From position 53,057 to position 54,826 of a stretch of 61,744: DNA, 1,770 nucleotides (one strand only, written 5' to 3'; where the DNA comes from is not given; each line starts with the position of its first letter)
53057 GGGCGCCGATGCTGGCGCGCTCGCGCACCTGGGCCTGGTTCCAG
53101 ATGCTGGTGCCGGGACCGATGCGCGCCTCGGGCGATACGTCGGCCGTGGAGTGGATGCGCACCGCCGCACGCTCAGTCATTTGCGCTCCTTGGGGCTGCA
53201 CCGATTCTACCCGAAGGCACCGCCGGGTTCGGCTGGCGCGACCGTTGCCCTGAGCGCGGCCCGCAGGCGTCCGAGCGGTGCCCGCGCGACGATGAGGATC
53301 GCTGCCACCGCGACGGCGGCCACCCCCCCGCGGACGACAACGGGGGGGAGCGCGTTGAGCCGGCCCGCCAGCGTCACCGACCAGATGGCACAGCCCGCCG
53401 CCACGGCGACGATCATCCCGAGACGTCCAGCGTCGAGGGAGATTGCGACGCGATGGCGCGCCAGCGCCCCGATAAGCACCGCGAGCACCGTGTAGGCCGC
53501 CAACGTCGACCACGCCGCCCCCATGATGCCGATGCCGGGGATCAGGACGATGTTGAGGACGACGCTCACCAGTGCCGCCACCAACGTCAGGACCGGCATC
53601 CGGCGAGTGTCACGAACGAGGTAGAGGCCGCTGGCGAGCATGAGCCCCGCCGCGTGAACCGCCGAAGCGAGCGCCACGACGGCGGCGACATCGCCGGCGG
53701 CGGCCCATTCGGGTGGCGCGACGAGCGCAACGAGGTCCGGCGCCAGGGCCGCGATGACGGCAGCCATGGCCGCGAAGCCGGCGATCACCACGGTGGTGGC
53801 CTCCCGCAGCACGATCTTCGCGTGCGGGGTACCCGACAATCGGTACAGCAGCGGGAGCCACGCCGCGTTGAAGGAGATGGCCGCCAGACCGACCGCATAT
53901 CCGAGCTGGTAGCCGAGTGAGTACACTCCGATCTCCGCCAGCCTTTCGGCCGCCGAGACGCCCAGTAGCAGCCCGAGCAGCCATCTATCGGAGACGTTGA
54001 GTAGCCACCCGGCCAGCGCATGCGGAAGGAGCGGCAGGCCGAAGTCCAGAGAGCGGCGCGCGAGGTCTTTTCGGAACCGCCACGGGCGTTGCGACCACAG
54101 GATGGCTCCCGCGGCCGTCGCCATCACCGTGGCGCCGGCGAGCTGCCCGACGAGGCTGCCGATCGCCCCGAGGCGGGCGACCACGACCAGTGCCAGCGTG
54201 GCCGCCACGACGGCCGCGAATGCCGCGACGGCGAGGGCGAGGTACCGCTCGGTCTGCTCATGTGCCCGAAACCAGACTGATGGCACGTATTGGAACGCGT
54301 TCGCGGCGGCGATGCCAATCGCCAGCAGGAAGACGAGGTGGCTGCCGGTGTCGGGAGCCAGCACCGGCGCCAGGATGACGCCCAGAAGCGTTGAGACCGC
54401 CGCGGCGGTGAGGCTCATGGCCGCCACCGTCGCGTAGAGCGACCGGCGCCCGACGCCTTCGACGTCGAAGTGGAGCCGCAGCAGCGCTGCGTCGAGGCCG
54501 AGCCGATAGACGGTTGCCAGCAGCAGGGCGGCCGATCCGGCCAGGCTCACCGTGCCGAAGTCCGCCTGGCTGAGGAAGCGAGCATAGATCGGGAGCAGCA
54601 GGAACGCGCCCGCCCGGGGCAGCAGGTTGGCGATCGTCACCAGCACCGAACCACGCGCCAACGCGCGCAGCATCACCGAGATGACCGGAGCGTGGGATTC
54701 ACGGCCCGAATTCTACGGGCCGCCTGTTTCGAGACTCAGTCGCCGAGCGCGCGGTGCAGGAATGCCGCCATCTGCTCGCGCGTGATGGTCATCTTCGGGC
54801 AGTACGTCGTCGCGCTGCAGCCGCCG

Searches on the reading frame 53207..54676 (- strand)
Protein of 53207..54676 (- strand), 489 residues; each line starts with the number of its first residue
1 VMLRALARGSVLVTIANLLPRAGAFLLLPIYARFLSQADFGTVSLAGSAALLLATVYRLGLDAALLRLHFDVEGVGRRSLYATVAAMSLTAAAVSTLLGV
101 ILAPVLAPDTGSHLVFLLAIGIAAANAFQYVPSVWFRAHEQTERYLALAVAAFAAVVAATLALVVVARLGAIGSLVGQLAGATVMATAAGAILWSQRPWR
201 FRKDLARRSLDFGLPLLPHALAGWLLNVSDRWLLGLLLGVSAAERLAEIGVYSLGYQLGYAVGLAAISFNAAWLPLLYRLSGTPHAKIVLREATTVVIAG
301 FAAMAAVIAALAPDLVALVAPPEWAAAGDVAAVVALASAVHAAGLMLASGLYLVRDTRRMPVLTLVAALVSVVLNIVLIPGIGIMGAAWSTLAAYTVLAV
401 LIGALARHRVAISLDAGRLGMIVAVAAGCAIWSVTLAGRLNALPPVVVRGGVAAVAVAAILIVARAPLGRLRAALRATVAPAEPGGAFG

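Call 10: search_protein_families(library=pfam, proteins=[window:53207-54676:-], max_evalue=0.01)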
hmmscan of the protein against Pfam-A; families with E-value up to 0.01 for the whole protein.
window:53207-54676:- (489 aa): 2 families
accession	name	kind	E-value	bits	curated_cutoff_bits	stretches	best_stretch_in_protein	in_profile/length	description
PF01943.22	Polysacc_synt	-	6.6e-21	75.4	28.2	1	7-280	2-273/274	Polysaccharide biosynthesis protein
PF13440.11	Polysacc_synt_3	-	5.4e-11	42.7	23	1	31-261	2-223/293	Polysaccharide biosynthesis protein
